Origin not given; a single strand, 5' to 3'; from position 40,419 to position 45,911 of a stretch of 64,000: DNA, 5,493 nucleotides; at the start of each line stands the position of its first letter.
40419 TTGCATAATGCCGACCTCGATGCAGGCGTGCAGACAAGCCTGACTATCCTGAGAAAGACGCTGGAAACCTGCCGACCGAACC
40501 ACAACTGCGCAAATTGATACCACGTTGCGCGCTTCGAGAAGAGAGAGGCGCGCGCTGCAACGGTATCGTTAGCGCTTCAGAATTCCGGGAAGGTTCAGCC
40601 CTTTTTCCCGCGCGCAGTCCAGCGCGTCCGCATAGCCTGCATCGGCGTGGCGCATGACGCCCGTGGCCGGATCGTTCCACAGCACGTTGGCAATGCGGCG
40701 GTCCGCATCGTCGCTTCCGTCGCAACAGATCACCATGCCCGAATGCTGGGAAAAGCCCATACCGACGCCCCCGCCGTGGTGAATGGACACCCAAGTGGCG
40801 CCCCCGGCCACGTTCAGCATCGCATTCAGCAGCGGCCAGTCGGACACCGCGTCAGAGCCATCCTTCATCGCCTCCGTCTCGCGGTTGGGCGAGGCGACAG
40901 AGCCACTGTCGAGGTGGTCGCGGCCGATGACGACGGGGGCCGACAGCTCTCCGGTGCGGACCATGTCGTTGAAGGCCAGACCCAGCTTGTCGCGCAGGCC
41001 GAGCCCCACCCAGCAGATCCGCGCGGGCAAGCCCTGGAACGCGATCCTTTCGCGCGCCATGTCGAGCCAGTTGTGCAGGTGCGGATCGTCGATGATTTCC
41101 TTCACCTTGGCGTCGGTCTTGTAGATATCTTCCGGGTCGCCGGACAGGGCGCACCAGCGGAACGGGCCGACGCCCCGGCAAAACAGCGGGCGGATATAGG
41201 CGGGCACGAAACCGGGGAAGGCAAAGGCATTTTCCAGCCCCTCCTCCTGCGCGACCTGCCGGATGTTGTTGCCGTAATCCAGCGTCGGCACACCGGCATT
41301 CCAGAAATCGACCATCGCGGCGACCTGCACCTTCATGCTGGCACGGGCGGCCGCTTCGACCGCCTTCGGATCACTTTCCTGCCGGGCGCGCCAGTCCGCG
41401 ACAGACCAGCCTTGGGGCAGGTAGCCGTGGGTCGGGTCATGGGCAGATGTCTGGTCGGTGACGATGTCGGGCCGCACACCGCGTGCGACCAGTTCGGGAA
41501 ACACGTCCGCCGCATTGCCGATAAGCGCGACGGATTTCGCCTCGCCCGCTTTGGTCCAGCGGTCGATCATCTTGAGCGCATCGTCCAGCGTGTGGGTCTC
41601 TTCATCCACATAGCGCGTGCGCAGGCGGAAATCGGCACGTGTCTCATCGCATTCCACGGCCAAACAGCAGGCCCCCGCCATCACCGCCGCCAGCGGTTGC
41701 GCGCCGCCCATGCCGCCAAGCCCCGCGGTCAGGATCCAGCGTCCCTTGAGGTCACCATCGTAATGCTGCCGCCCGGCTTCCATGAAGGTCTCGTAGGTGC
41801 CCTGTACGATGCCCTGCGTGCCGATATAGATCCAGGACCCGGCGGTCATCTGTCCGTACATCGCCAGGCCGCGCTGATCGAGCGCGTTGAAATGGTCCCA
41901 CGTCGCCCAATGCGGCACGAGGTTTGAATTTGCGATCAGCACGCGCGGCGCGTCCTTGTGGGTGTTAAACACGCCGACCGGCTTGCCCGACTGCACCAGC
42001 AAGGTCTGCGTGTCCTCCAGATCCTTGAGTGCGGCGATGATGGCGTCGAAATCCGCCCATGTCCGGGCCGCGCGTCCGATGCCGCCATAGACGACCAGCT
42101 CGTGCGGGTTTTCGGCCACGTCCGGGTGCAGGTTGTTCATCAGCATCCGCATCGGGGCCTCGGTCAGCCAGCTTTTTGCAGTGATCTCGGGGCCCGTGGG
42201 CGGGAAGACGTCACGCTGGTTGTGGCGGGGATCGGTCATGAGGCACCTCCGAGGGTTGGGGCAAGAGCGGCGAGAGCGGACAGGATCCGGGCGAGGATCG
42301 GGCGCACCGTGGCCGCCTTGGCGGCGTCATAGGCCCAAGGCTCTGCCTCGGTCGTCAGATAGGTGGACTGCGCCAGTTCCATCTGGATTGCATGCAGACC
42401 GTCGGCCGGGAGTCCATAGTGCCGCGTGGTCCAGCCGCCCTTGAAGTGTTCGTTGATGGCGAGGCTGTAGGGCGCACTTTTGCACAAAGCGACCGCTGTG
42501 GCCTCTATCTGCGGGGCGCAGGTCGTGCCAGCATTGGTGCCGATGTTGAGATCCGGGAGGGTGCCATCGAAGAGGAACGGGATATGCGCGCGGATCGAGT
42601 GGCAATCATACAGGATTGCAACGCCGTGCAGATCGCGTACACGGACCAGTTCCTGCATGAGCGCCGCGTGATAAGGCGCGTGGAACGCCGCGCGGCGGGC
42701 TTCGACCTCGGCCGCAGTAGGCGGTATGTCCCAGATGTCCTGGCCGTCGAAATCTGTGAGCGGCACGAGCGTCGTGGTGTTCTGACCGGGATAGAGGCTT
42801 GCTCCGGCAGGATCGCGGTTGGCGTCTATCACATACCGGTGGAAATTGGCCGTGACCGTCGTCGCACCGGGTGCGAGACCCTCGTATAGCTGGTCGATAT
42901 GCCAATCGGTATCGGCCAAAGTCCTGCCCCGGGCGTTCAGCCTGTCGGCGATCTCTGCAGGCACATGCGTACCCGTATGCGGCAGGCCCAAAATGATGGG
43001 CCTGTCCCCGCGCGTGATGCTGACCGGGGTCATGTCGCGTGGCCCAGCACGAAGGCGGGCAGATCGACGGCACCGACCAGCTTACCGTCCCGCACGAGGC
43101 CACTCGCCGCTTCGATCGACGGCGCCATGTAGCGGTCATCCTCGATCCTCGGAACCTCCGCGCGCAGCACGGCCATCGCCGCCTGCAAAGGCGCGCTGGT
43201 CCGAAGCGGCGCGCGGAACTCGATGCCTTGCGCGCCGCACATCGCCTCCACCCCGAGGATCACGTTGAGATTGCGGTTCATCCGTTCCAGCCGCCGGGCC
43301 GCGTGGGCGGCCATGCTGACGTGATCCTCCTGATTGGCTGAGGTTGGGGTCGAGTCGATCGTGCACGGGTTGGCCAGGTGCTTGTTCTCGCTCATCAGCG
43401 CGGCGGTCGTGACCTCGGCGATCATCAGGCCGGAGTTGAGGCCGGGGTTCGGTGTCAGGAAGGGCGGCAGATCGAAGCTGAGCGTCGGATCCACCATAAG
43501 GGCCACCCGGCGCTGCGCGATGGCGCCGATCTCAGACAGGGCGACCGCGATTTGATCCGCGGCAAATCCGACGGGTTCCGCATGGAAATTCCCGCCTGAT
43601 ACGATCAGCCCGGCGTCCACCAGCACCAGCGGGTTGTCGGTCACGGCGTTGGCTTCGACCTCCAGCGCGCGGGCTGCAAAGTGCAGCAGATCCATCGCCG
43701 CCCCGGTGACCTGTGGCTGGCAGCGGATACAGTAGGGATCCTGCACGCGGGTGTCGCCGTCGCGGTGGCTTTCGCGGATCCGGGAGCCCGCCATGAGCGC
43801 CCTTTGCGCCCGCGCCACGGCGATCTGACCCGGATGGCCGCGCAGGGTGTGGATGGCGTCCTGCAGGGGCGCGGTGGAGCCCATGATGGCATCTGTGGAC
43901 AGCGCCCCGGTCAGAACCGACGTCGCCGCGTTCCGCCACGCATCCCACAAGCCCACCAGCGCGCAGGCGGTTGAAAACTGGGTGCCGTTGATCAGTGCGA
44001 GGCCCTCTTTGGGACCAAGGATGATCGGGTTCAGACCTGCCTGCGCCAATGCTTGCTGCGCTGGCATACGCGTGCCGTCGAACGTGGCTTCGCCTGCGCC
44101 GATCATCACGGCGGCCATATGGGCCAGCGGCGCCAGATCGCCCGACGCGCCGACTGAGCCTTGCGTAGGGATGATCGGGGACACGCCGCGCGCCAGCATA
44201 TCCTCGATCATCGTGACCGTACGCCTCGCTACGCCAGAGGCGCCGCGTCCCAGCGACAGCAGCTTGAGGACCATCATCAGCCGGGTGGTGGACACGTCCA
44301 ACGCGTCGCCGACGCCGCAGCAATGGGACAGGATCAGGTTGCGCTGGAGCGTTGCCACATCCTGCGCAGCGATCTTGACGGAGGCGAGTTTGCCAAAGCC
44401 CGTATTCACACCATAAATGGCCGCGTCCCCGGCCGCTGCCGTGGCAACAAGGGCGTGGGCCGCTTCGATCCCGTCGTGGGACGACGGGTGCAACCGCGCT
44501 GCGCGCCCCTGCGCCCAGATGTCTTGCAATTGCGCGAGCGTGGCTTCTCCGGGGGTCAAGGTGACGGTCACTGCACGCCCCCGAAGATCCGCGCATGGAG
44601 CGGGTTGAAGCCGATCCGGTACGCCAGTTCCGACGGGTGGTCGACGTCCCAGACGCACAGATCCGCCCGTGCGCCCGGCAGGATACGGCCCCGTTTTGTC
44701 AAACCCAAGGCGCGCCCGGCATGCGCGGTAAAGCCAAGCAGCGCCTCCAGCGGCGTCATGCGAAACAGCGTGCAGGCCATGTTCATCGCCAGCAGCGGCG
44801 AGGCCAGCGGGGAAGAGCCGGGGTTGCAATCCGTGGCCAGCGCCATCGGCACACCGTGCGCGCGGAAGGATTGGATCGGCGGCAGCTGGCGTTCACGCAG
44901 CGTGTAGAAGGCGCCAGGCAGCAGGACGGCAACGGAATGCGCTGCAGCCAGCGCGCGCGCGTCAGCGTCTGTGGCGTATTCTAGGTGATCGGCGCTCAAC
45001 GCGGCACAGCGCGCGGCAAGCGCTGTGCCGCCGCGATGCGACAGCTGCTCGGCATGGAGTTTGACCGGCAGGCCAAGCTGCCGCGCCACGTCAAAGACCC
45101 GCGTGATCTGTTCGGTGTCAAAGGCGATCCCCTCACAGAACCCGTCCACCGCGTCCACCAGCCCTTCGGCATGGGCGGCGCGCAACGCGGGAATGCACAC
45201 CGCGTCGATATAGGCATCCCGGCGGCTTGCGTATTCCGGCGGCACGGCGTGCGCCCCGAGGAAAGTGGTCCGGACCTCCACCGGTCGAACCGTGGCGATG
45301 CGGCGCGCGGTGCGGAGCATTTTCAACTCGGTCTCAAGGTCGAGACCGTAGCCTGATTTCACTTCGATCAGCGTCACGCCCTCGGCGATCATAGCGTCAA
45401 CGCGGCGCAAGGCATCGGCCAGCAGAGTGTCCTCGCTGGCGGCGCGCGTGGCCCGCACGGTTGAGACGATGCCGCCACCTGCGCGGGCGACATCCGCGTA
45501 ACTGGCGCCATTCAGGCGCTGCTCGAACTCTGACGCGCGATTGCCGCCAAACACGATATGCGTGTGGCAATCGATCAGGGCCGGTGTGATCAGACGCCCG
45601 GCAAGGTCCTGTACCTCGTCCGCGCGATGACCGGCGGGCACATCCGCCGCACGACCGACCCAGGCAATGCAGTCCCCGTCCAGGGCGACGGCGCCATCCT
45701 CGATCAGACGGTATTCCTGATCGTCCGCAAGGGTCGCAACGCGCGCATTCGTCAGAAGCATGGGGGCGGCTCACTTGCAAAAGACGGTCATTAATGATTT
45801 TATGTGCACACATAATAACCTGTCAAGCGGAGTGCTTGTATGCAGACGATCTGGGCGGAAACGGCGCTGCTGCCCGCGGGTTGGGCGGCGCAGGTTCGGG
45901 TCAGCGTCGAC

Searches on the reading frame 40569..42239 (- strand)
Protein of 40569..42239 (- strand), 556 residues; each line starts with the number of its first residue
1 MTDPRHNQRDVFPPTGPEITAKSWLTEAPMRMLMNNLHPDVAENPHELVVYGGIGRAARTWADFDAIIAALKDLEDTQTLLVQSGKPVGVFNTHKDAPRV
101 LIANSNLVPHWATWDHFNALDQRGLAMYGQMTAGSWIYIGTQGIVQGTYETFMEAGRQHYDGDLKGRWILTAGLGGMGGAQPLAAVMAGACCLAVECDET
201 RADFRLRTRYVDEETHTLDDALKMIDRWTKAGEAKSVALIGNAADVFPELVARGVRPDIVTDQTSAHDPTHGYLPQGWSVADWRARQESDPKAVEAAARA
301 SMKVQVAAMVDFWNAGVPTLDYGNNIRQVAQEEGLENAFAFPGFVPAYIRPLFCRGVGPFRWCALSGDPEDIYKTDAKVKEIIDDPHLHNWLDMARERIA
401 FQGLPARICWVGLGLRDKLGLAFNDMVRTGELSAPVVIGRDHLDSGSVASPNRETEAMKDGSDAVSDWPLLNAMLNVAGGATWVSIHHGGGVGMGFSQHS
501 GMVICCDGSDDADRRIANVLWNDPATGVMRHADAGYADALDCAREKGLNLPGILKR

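Call 28: search_protein_families(library=pfam, proteins=[window:40569-42239:-], max_evalue=0.001)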
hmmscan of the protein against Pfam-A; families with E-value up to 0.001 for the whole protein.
window:40569-42239:- (556 aa): 3 families
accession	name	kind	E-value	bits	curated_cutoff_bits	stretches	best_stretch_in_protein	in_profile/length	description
PF17392.7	Urocanase_C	-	2e-88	295.4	23.6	1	351-544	1-195/196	Urocanase C-terminal domain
PF01175.24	Urocanase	-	1.5e-86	289.8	23.2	1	140-348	1-209/209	Urocanase Rossmann-like domain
PF17391.7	Urocanase_N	-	5.7e-57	191.4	23.2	1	15-137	5-127/127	Urocanase N-terminal domain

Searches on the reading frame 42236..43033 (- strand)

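Call 28: search_protein_families(library=pfam, proteins=[window:42236-43033:-], max_evalue=0.001)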
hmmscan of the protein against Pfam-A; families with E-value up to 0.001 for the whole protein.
window:42236-43033:- (265 aa): 1 family
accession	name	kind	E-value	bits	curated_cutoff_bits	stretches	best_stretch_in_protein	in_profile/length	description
PF05013.17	FGase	-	2.9e-70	237.3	28.9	1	12-226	2-219/219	N-formylglutamate amidohydrolase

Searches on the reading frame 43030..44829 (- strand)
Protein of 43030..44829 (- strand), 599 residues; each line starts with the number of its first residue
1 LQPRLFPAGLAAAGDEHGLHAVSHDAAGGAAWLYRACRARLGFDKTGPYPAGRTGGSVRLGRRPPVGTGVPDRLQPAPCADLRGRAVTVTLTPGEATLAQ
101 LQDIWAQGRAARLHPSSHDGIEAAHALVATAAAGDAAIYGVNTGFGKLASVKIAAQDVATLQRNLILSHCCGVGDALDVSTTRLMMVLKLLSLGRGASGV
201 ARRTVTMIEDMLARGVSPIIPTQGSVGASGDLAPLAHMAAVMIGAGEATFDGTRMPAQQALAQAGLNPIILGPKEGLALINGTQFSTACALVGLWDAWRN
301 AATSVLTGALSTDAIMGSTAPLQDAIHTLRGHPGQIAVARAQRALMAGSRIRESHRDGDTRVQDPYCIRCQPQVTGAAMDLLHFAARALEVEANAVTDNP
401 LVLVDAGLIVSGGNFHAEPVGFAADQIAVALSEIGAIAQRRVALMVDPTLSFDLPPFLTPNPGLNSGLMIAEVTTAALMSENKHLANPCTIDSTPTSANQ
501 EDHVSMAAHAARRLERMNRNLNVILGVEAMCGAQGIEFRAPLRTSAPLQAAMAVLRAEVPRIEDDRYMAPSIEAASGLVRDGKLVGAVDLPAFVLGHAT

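Call 28: search_protein_families(library=pfam, proteins=[window:43030-44829:-], max_evalue=0.001)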
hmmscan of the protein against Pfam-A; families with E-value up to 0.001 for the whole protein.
window:43030-44829:- (599 aa): 1 family
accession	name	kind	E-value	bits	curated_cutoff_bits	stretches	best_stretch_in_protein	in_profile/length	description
PF00221.24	Lyase_aromatic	-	1.1e-174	581.9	27.3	1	97-556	2-465/466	Aromatic amino acid lyase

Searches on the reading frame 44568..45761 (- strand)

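Call 65: search_protein_families(library=pfam, proteins=[window:44568-45761:-], max_evalue=0.001)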
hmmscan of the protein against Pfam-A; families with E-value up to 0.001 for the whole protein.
window:44568-45761:- (397 aa): 3 families
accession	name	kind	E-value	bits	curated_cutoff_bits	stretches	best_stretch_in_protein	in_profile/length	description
PF07969.17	Amidohydro_3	-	8.2e-18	65.6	29.7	2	107-374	151-447/472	Amidohydrolase family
PF01979.26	Amidohydro_1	-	8.9e-15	55.2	25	1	58-376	2-322/345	Amidohydrolase family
PF22039.1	HUTI_composite_bact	-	0.00068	19.7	25.5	1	23-45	1-23/26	Imidazolonepropionase-like composite domain, bacteria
